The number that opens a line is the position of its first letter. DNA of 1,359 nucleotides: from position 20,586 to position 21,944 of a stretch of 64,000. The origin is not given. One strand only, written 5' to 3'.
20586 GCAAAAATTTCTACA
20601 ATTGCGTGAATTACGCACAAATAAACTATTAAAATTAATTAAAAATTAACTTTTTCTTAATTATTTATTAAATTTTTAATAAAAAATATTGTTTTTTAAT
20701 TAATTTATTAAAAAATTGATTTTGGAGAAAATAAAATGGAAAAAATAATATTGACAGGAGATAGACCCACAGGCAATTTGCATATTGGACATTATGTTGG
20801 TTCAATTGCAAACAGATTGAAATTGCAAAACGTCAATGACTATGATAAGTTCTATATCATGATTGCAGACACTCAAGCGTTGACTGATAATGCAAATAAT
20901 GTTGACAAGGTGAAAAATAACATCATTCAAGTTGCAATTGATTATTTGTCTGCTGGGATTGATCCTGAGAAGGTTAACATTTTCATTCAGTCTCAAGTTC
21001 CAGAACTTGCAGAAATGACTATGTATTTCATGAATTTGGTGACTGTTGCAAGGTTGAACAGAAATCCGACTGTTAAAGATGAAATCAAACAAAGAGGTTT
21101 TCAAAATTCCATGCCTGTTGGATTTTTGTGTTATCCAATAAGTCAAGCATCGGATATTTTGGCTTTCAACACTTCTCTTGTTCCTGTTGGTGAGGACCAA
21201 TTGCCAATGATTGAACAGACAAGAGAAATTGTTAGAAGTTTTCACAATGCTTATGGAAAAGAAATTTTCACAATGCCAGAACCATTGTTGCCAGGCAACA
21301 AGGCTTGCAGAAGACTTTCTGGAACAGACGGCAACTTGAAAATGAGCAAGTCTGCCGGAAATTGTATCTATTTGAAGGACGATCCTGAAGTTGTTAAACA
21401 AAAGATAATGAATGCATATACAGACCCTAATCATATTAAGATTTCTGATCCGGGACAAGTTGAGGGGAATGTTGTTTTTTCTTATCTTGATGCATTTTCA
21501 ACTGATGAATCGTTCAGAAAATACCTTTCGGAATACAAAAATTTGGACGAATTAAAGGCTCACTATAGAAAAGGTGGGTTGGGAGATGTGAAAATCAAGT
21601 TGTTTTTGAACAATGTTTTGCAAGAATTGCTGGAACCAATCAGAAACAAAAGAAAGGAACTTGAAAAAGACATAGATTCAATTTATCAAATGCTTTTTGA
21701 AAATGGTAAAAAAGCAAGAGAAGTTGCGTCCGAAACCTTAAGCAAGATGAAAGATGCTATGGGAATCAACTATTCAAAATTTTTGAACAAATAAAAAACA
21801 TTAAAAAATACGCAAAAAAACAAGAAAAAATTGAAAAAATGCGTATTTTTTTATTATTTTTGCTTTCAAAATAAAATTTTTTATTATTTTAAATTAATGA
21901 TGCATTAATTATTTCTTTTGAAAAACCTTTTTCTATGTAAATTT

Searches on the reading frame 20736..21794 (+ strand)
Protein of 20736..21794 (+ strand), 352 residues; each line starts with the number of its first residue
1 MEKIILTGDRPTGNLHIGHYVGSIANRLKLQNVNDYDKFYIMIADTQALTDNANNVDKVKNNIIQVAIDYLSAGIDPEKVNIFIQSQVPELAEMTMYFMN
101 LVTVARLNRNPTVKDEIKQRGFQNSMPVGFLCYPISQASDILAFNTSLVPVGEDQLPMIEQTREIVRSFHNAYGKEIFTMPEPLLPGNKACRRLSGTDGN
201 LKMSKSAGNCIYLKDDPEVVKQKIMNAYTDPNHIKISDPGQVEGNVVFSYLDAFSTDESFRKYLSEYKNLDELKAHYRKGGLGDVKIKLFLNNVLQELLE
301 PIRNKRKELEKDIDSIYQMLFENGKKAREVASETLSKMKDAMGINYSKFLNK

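Call 5: search_protein_families(library=pfam, proteins=[window:20736-21794:+], max_evalue=0.001)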
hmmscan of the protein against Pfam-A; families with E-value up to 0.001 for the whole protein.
window:20736-21794:+ (352 aa): 1 family
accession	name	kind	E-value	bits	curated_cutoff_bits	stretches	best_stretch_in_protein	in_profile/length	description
PF00579.31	tRNA-synt_1b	-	3.1e-55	188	21.1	1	4-299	7-291/292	tRNA synthetases class I (W and Y)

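Call 11: find_encoding_contigs(protein=window:20736-21794:+, flank=3000, max_places=6)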
Protein window:20736-21794:+ (352 aa): 23 contigs read that carry it; 4 places shown.
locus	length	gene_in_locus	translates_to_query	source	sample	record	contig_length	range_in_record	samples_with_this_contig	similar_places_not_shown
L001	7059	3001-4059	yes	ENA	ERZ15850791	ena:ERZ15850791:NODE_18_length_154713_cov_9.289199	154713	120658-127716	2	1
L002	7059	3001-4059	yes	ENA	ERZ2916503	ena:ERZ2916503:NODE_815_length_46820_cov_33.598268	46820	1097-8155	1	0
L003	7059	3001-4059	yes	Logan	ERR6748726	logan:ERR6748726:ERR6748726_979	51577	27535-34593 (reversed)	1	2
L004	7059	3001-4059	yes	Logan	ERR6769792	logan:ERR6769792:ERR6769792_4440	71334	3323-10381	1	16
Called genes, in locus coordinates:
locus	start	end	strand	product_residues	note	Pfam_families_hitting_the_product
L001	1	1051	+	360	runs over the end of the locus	-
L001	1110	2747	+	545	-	PF00749:tRNA-synt_1c, PF19269:Anticodon_2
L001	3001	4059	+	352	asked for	PF00579:tRNA-synt_1b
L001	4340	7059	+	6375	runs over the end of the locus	PF09479:Flg_new (faint), PF18998:Flg_new_2 (faint)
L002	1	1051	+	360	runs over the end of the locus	-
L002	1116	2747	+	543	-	PF00749:tRNA-synt_1c, PF19269:Anticodon_2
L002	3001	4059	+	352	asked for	PF00579:tRNA-synt_1b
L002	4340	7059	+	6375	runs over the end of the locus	PF09479:Flg_new (faint), PF18998:Flg_new_2 (faint)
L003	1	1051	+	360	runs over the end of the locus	-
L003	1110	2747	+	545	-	PF00749:tRNA-synt_1c, PF19269:Anticodon_2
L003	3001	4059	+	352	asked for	PF00579:tRNA-synt_1b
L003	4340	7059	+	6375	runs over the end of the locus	PF09479:Flg_new (faint), PF18998:Flg_new_2 (faint)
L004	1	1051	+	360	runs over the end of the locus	-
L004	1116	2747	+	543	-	PF00749:tRNA-synt_1c, PF19269:Anticodon_2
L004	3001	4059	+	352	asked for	PF00579:tRNA-synt_1b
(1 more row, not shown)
